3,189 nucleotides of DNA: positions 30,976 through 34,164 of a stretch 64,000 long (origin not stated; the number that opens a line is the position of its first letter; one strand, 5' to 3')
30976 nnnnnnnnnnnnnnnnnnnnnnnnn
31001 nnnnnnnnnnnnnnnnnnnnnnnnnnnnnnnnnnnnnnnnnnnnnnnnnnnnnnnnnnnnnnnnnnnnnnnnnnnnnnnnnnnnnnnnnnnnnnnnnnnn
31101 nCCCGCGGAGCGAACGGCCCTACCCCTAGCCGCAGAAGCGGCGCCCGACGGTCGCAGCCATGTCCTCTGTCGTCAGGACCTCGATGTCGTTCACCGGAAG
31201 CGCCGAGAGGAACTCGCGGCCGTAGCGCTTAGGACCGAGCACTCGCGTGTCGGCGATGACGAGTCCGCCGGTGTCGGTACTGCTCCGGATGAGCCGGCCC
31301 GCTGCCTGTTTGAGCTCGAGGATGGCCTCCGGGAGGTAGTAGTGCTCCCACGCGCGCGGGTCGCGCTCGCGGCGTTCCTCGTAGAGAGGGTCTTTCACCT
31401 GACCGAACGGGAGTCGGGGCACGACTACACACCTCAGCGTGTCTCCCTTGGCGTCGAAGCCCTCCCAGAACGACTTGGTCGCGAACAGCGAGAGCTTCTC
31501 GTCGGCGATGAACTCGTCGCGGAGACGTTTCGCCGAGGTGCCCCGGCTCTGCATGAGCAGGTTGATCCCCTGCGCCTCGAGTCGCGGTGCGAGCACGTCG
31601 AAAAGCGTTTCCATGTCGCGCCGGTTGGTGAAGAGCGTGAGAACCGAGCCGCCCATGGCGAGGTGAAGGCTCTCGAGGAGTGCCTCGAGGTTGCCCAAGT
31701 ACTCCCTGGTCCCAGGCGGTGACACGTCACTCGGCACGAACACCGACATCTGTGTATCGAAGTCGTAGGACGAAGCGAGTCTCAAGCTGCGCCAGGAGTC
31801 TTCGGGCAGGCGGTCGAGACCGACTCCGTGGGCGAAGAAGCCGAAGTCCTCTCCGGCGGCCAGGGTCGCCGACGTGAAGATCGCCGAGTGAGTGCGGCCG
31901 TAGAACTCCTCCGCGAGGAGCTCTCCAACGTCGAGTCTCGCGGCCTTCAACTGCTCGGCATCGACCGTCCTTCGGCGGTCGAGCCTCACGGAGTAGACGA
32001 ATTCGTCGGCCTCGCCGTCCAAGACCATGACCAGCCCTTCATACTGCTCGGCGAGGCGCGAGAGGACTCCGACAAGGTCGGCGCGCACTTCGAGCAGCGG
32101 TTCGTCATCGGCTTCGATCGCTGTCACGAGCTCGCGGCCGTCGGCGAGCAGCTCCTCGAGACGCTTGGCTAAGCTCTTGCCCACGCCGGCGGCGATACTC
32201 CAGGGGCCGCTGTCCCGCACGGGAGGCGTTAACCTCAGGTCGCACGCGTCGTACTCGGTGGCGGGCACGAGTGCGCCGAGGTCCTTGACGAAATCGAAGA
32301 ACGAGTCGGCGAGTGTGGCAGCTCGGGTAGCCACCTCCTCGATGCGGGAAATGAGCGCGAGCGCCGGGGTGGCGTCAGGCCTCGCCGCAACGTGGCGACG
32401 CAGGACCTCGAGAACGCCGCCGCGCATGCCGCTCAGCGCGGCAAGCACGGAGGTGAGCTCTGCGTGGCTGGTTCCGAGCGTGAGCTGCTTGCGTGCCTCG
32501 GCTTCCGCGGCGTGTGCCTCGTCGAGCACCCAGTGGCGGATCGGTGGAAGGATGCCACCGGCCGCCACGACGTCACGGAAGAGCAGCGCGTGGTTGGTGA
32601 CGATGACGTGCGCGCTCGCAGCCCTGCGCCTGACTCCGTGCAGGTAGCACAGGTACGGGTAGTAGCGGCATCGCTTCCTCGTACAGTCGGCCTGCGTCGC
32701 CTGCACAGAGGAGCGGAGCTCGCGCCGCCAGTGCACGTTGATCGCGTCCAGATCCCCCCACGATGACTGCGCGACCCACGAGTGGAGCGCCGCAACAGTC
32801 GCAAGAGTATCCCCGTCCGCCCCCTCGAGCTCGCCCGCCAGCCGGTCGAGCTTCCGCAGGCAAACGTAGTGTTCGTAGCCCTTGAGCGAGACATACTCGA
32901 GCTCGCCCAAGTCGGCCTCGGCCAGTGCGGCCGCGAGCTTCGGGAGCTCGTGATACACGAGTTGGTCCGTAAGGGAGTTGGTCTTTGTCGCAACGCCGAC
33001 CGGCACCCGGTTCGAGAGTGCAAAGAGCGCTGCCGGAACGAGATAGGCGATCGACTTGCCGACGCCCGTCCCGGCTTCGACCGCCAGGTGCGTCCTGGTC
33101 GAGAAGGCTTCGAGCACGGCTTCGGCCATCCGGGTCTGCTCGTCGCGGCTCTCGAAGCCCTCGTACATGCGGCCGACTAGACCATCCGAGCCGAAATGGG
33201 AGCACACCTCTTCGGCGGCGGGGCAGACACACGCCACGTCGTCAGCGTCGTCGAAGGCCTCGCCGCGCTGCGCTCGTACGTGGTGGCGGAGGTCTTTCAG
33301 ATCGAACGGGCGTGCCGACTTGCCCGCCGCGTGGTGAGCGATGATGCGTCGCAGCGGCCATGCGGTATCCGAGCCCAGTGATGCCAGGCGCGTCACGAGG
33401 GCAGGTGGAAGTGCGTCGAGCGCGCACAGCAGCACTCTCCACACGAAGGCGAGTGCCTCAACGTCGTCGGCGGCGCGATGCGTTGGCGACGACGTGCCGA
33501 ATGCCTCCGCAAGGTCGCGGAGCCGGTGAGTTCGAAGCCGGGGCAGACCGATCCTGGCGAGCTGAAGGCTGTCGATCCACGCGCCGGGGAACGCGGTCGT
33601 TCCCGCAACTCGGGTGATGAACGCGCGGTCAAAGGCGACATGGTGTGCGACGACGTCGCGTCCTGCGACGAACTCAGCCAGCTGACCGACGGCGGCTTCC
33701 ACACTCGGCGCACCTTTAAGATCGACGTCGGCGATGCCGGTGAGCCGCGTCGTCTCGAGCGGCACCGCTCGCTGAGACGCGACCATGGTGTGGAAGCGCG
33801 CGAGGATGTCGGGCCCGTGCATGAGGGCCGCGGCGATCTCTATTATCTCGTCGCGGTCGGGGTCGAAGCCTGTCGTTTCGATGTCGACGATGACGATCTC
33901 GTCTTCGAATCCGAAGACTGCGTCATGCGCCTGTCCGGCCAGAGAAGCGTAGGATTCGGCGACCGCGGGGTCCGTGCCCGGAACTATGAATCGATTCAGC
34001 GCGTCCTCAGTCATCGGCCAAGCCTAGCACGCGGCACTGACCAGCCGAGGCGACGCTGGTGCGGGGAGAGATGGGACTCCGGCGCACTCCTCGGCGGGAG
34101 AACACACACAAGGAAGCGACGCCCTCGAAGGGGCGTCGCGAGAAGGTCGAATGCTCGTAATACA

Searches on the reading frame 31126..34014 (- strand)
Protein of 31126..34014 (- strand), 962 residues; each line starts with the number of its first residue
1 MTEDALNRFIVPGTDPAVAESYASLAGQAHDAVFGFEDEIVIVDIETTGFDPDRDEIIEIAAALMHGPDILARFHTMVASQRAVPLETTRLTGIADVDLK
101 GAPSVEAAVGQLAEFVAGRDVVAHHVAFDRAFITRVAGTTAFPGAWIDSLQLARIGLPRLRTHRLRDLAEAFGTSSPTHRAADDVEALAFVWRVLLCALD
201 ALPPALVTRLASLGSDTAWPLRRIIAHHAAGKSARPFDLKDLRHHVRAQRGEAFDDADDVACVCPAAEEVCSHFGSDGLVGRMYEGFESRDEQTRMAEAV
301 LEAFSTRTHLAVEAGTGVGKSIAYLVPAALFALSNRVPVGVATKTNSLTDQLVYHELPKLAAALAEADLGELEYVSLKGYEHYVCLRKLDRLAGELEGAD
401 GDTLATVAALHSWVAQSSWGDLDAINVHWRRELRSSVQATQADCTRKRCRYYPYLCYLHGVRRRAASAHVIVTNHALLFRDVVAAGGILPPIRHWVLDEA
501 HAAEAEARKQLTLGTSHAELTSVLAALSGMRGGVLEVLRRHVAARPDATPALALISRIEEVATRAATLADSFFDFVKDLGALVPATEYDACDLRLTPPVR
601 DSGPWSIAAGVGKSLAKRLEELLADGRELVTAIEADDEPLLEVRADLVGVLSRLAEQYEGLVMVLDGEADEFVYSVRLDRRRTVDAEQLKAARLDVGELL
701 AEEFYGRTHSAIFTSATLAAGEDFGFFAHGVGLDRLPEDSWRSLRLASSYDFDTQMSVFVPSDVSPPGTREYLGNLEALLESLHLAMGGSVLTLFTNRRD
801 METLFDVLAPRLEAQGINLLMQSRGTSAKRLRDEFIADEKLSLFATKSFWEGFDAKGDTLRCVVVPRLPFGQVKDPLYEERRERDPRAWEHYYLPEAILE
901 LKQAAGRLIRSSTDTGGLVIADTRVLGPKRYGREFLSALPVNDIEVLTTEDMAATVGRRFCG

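Call 45: search_protein_families(library=pfam, proteins=[window:31126-34014:-], max_evalue=0.0001)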
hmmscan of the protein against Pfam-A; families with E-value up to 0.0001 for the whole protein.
window:31126-34014:- (962 aa): 3 families
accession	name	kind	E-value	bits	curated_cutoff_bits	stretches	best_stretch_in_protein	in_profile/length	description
PF13307.12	Helicase_C_2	-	2.9e-33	115.7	25.3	1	786-940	7-168/170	Helicase C-terminal domain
PF00929.31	RNase_T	-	3.9e-23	83.2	24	1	41-189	1-161/164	Exonuclease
PF00270.35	DEAD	-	3.8e-05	23.9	26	0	298-351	5-60/167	DEAD/DEAH box helicase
